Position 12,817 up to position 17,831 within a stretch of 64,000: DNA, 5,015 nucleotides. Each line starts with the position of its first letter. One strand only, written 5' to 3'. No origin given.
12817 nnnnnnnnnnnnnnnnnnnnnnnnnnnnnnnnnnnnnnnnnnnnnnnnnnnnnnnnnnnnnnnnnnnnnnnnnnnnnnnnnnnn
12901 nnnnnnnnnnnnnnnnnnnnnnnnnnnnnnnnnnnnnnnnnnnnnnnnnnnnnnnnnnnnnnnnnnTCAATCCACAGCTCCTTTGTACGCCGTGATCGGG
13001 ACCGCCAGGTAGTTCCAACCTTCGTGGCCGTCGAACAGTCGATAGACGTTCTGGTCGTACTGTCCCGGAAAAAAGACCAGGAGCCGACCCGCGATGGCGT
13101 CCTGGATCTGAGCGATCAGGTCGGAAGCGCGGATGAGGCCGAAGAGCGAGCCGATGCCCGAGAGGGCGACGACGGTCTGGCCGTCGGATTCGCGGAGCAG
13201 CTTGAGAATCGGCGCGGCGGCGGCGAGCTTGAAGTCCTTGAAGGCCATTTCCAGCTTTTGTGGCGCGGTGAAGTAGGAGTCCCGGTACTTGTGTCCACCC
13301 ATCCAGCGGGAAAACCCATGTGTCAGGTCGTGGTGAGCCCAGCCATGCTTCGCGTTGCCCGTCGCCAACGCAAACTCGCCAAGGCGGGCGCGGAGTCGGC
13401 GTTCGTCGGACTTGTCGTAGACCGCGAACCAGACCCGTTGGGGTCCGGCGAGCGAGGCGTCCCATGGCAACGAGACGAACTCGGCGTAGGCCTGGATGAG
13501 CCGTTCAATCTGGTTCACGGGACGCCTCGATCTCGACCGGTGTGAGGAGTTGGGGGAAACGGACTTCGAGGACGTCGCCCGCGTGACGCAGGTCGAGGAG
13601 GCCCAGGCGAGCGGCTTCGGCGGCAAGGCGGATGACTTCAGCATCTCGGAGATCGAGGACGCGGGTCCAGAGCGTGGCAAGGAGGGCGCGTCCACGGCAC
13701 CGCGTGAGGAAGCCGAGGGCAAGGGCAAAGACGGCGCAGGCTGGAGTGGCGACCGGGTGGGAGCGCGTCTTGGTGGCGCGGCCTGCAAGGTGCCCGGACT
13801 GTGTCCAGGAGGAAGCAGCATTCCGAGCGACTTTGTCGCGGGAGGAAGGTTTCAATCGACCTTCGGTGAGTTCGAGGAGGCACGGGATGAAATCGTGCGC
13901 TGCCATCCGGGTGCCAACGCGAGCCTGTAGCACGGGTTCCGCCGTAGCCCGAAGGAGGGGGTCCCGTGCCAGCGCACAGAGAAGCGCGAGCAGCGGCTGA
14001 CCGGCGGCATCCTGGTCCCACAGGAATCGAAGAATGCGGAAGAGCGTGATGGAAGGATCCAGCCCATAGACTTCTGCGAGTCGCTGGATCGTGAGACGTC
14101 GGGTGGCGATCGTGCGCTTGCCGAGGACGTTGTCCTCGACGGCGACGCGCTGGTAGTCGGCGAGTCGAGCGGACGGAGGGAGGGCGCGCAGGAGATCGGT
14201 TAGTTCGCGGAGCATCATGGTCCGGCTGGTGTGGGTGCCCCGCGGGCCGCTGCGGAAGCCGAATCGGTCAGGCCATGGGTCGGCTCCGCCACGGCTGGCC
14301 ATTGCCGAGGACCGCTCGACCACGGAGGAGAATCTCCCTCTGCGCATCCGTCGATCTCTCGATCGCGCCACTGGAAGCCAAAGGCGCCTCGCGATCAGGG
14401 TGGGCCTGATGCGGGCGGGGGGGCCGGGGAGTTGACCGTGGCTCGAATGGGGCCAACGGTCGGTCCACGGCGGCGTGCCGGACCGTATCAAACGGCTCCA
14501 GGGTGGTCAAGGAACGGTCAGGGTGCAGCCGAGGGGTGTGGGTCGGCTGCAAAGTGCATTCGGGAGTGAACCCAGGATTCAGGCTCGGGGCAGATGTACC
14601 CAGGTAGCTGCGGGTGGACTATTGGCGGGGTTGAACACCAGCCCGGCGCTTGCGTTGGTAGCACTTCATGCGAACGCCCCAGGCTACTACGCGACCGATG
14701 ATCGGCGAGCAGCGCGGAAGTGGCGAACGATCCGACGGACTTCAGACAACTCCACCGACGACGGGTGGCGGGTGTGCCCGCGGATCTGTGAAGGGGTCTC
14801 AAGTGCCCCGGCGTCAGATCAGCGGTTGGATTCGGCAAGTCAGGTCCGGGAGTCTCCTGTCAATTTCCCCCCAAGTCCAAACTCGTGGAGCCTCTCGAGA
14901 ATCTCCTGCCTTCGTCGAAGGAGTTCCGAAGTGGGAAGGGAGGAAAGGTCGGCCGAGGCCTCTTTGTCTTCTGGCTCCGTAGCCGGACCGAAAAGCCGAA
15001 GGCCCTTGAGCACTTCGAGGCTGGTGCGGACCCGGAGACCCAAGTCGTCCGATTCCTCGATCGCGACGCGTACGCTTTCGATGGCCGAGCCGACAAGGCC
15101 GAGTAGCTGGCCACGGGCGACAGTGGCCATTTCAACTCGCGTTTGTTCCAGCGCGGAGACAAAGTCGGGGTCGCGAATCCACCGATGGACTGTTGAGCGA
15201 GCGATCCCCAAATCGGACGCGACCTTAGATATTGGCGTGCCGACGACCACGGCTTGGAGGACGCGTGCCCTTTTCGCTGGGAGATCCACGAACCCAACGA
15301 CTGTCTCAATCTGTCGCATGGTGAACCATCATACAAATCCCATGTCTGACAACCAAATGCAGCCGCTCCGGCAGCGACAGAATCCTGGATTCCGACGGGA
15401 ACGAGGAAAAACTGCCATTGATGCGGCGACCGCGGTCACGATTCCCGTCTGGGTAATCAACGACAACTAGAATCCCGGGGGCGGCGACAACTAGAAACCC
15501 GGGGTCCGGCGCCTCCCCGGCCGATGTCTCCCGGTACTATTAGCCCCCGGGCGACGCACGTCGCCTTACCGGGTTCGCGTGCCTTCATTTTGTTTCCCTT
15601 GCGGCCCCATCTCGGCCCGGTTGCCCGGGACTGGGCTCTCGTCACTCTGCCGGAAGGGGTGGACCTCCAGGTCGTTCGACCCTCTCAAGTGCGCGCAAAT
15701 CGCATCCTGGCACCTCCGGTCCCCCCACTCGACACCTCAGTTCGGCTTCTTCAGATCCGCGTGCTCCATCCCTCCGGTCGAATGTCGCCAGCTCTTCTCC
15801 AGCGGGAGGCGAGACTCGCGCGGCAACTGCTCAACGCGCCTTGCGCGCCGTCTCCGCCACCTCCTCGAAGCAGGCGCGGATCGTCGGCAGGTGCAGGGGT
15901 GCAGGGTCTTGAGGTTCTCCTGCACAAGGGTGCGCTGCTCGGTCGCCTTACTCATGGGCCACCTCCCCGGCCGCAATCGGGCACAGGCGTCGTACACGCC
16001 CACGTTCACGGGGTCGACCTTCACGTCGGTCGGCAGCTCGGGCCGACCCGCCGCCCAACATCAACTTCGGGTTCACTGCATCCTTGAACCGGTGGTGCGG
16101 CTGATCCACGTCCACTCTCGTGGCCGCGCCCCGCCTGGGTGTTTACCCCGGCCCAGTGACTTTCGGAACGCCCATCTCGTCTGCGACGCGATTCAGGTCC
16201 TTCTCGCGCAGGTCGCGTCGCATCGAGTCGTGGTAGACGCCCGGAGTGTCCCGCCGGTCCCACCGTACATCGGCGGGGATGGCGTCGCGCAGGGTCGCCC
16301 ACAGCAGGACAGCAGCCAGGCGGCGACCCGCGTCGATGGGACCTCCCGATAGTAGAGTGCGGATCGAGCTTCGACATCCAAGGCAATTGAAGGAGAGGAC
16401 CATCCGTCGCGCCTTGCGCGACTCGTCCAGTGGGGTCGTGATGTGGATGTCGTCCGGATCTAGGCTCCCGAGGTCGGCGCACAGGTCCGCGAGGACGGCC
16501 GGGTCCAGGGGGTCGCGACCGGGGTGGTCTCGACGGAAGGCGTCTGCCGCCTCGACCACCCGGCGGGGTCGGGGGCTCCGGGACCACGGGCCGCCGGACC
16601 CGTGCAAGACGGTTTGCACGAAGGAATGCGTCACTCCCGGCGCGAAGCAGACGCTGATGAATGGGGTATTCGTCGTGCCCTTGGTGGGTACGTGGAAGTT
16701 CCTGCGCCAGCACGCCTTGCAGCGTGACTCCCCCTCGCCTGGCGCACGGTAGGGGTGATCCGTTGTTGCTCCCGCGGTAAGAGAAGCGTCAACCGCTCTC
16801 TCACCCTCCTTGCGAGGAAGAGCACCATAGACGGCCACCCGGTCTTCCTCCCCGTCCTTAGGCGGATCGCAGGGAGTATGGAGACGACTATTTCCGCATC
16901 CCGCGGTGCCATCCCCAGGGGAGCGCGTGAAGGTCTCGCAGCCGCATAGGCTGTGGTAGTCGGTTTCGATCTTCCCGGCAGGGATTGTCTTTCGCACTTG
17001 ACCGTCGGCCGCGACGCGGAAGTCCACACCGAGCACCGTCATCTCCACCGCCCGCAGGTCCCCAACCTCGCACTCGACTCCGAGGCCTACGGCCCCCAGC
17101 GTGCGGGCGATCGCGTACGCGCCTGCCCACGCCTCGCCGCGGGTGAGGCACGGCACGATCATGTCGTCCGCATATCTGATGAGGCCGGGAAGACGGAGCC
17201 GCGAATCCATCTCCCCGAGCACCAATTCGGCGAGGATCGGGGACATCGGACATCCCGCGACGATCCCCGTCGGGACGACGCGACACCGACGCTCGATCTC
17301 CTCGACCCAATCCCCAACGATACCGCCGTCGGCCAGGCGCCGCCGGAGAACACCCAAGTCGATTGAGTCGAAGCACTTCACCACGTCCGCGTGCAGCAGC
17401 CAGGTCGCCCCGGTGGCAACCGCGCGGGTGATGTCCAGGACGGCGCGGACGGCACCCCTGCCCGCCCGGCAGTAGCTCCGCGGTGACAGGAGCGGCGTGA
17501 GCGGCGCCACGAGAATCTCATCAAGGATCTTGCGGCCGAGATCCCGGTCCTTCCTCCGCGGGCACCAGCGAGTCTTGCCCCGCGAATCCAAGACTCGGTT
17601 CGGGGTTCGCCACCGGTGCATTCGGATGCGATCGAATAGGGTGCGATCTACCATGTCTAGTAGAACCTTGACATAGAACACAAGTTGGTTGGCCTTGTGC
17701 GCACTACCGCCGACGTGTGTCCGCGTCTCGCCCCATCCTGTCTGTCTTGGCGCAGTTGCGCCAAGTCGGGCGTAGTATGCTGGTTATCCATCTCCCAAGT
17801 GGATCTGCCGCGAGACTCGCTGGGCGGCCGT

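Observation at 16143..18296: Orphan reverse-transcriptase module between BREX and a tRNA-like fragment: candidate defense-associated RT of unclear class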

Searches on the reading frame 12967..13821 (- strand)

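Call 3: search_protein_families(library=pfam, proteins=[window:12967-13821:-], max_evalue=0.01)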
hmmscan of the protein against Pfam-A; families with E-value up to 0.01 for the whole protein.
window:12967-13821:- (284 aa): 1 family
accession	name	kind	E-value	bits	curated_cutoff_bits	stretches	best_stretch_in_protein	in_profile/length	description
PF08747.16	BrxB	-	1.1e-08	35.5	26.8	1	207-267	54-114/124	BREX protein BrxB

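Call 4: search_protein_families(library=padloc, proteins=[window:12967-13821:-], max_evalue=0.01)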
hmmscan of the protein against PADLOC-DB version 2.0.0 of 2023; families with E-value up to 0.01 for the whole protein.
window:12967-13821:- (284 aa): 6 families
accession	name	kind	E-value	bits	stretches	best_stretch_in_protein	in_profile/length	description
PDLC02469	BrxB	-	1.1e-65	218.8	1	103-280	2-182/184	BrxB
PDLC02463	BrxB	-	7e-10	37.3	1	210-271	121-183/193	BrxB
PDLC02462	BrxB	-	1e-06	26.9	1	216-274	136-196/202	BrxB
PDLC03992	PD-Lambda-4_B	-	0.00058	17.3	1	75-122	114-157/303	-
PDLC02466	BrxB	-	0.00093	17.2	1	216-266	122-173/185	BrxB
PDLC02468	BrxB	-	0.007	14.8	0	213-257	60-105/135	BrxB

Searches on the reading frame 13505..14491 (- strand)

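Call 3: search_protein_families(library=pfam, proteins=[window:13505-14491:-], max_evalue=0.01)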
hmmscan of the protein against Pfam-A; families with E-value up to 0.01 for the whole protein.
window:13505-14491:- (328 aa): 0 families

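Call 4: search_protein_families(library=padloc, proteins=[window:13505-14491:-], max_evalue=0.01)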
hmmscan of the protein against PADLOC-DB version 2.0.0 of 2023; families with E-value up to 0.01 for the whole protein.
window:13505-14491:- (328 aa): 3 families
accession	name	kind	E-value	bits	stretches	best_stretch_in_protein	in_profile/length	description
PDLC02450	BrxA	-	3.7e-90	299.8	1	76-322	10-256/259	BrxA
PDLC02453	BrxA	-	9.8e-47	158.1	1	75-322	165-412/421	BrxA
PDLC02455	BrxA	-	4.1e-23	80.2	1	117-317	22-223/226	BrxA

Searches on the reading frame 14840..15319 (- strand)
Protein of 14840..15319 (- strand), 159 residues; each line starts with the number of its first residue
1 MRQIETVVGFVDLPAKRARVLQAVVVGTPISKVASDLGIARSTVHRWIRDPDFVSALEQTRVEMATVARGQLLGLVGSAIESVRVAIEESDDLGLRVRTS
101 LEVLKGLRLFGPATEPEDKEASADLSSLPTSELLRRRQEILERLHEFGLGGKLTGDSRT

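Call 3: search_protein_families(library=pfam, proteins=[window:14840-15319:-], max_evalue=0.01)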
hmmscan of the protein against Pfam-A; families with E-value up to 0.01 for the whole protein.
window:14840-15319:- (159 aa): 8 families
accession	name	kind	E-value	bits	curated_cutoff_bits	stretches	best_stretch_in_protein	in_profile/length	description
PF13384.12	HTH_23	-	4.8e-08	33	24.6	1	15-50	5-40/50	Homeodomain-like domain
PF13518.12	HTH_28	-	0.00054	20.4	25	1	16-49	1-34/52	Helix-turn-helix domain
PF13022.12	HTH_Tnp_1_2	-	0.00061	20.3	27.9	1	30-59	29-58/122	Helix-turn-helix of insertion element transposase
PF13551.12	HTH_29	-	0.00082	19.9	28.1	1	17-49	1-34/64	Winged helix-turn helix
PF23125.1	Xre-MbcA-ParS_M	-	0.0014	18.8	27.8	1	31-57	5-31/51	Antitoxin Xre/MbcA/ParS-like, middle domain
PF02796.21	HTH_7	-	0.0036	17.8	23.8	1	27-46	21-40/45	Helix-turn-helix domain of resolvase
PF00356.27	LacI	-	0.0055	16.9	27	0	31-65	3-37/46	Bacterial regulatory proteins, lacI family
PF13542.12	HTH_Tnp_ISL3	-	0.0085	16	27.4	0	19-50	19-49/51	Helix-turn-helix domain of transposase family ISL3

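Call 4: search_protein_families(library=padloc, proteins=[window:14840-15319:-], max_evalue=0.01)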
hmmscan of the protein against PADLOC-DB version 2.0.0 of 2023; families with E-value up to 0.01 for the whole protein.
window:14840-15319:- (159 aa): 2 families
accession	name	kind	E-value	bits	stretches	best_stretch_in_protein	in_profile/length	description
PDLC01858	CARF3--CARF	-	0.0012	16.8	0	7-49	137-179/204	-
PDLC04133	mad1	-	0.0022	16.3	1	28-49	6-27/60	mads_1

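Call 7: search_protein_families(library=ncbifam, proteins=[window:14840-15319:-], max_evalue=0.01)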
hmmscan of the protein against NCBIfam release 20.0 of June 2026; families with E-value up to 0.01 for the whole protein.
window:14840-15319:- (159 aa): 2 families
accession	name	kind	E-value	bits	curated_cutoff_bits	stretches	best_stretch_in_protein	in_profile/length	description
NF047595.1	IS66_ISRel24_TnpA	equivalog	0.0017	18.9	74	1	16-62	10-57/113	IS66-like element accessory protein TnpA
NF033545.0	transpos_IS630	equivalog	0.0036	16.8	100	1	16-50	1-35/299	IS630 family transposase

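Call 48: find_encoding_contigs(protein=window:14840-15319:-, flank=10000, max_places=10)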
Protein window:14840-15319:- (159 aa): 2 contigs read that carry it; 2 places shown.
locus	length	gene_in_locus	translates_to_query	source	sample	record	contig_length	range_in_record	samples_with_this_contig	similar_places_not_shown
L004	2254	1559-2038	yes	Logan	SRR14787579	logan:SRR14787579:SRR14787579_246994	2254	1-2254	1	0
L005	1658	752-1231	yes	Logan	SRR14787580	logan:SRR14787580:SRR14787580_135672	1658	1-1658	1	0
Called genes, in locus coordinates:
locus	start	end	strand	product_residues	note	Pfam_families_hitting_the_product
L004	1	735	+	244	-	?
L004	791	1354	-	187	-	-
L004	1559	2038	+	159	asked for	PF13384:HTH_23 (weak)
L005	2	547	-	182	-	?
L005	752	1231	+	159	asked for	PF13384:HTH_23 (weak)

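Call 51: search_protein_families(library=phrogs, proteins=[window:14840-15319:-], max_evalue=1)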
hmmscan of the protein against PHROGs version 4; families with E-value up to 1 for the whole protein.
window:14840-15319:- (159 aa): 15 families
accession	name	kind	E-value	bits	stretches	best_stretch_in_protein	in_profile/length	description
phrog_2538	-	head and packaging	0.00013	23.1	1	28-84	18-68/129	terminase small subunit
phrog_7344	-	head and packaging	0.0022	19.2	1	10-71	10-72/161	terminase small subunit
phrog_24579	-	head and packaging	0.0024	18.9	1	28-63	32-67/126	terminase small subunit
phrog_10624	-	unknown function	0.0087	16.6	1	12-49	11-48/165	-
phrog_3218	-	head and packaging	0.029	15.2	1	20-69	26-75/152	terminase small subunit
phrog_3746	-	head and packaging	0.033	14.2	1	16-69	12-65/374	terminase large subunit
phrog_4494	-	unknown function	0.056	14.9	1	17-51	8-42/109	-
phrog_66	-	integration and excision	0.084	13.5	1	31-54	97-121/412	excisionase and transcriptional regulator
phrog_5301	-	transcription regulation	0.12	13.5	0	29-56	22-49/132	transcriptional repressor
phrog_1729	-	unknown function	0.13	13.4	1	26-51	91-116/142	-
phrog_2328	-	transcription regulation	0.14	12.9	1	27-66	28-67/128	transcriptional repressor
phrog_664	-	DNA, RNA and nucleotide metabolism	0.21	12.4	1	27-51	100-124/210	DNA binding protein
phrog_17819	-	unknown function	0.36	11.7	1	27-49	22-44/60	-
phrog_34338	-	unknown function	0.38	12.2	0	60-105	17-63/78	-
phrog_151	-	integration and excision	0.49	9.8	1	15-49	131-166/582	transposase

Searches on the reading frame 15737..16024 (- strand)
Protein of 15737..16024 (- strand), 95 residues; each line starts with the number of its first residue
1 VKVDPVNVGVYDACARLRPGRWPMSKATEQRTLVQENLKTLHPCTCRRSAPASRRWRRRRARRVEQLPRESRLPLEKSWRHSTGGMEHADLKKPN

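Call 19: search_protein_families(library=padloc, proteins=[window:15737-16024:-], max_evalue=0.001)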
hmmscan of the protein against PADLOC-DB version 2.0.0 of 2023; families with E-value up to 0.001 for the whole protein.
window:15737-16024:- (95 aa): 0 families

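Call 50: search_protein_families(library=pfam, proteins=[window:15740-16024:-], max_evalue=10)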
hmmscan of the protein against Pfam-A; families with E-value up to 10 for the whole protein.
window:15740-16024:- (95 aa): 1 family
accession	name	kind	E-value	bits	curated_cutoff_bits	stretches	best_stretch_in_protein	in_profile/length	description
PF04632.18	FUSC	-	0.04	13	30.9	1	22-84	499-561/660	Fusaric acid resistance protein family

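Call 51: search_protein_families(library=phrogs, proteins=[window:15740-16024:-], max_evalue=1)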
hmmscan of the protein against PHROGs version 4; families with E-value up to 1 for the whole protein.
window:15740-16024:- (95 aa): 0 families

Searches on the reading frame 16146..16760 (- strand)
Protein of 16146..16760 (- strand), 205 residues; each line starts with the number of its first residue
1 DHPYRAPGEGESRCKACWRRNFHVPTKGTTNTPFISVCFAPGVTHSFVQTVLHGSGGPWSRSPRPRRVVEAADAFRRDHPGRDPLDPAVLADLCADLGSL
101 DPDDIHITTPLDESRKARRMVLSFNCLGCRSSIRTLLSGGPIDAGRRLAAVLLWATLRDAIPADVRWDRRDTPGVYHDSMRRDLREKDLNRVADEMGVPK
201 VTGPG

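Call 50: search_protein_families(library=pfam, proteins=[window:16146-16760:-], max_evalue=10)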
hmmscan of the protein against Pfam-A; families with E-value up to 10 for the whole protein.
window:16146-16760:- (205 aa): 0 families

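Call 66: predict_structure(protein=window:16146-16661:-)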
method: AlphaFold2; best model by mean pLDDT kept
length: 172 residues; sequences in the alignment: 1
mean_pLDDT: 39.4   pTM: 0.29
mean pLDDT of the five models: 39.4, 36.7, 36.1, 36.1, 35.6
residues with pLDDT >= 90: 0; 70-90: 2; 50-70: 26; < 50: 144
segments of 3 or more residues with pLDDT < 50: 1-39, 49-151
pLDDT, mean of each block of 10 residues (from residue 1): 26 34 35 46 55 44 43 31 28 28 31 40 34 33 34 65 60 43
secondary structure, 60 per line:
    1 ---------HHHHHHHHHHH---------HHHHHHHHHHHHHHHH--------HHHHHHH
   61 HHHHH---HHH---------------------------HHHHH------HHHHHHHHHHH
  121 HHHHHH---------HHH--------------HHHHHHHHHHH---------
elements in order: H10-20 H30-45 H54-65 H99-103 H110-126 H153-163

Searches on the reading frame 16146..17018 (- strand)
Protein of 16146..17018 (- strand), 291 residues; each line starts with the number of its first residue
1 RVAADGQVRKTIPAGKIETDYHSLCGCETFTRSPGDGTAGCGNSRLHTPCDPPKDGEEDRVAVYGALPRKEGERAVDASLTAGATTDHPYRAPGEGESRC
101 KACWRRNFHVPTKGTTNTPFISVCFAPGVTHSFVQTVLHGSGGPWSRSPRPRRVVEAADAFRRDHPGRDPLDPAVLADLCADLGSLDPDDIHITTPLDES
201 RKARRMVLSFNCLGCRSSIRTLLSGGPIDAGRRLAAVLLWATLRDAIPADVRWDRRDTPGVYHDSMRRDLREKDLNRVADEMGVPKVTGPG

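Call 25: find_homologous_proteins(query=window:16146-17018:-, max_evalue=10)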
Query seq(291 aa): 4068 candidates shared short words with the query, none scored E <= 10.

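Call 50: search_protein_families(library=pfam, proteins=[window:16146-16976:-], max_evalue=10)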
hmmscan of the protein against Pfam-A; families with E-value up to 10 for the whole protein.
window:16146-16976:- (277 aa): 0 families

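Call 51: search_protein_families(library=phrogs, proteins=[window:16146-16976:-], max_evalue=1)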
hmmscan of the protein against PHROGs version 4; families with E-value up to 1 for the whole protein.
window:16146-16976:- (277 aa): 1 family
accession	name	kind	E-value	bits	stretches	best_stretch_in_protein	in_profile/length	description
phrog_24531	-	unknown function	0.099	13.6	1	85-116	6-37/66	-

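Call 67: search_dna_similar(query=window:16146-16976:-, collection=plasmids, mode=protein, max_evalue=1, max_rows=8)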
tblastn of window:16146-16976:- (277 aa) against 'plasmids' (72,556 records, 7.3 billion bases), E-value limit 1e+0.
No match.

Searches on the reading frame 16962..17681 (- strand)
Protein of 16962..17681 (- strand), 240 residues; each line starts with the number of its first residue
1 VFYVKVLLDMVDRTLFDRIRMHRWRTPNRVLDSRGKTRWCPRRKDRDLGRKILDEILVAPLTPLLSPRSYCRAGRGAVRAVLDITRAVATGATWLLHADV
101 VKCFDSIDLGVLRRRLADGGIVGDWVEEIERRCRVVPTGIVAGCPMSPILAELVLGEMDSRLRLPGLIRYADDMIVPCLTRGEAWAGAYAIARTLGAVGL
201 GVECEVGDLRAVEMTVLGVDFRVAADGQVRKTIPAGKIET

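Call 71: search_solved_structures(query=window:16962-17681:-, max_evalue=10)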
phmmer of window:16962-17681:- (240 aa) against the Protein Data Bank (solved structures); distinct sequences matched with E-value up to 10: 19.
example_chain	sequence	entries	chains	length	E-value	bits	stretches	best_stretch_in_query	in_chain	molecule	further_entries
7kft_D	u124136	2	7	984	8.5e-10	41.8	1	54-206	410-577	Cas6-RT-Cas1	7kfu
5hhl_A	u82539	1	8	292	5.4e-06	29.3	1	64-178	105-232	Retron-type reverse transcriptase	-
5hhj_A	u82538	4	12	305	7.1e-06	28.9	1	65-177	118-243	Retron-type reverse transcriptase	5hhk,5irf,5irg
7uim_D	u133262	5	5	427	9.3e-06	28.6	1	65-177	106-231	Group II intron reverse transcriptase/maturase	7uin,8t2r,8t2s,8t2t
6ar1_A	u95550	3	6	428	8e-05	25.5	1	44-176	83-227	GsI-IIC RT | Trt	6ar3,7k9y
6me0_C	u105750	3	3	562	0.0046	19.7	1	51-177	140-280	Maturase reverse transcriptase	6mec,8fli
9d4s_A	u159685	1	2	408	0.0053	19.5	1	138-201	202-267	Group II intron-like 4 reverse transcriptase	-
9d5x_A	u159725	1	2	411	0.0054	19.5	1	138-201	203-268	Group II intron-like 4 reverse transcriptase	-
21ou_A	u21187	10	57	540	0.32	13.7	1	136-191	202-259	Reverse transcriptase domain-containing protein | UG15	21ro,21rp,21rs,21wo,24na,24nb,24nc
9vdo_A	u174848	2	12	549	0.33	13.7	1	136-191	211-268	Reverse transcriptase domain-containing protein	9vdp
9ltm_A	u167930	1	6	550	0.33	13.6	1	136-191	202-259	Reverse transcriptase domain-containing protein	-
8bgj_A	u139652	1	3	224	0.36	13.5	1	85-175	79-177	RNA-directed DNA polymerase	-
8wus_E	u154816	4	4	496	0.92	12.2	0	157-212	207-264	Gag-Pol polyprotein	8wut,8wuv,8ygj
1d1u_A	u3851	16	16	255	1.6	11.4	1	142-209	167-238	PROTEIN (REVERSE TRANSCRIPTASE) | Reverse Transcriptase | Reverse transcriptase domain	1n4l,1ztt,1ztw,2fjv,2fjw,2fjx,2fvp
1i6j_A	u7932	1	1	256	1.7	11.4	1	142-209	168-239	REVERSE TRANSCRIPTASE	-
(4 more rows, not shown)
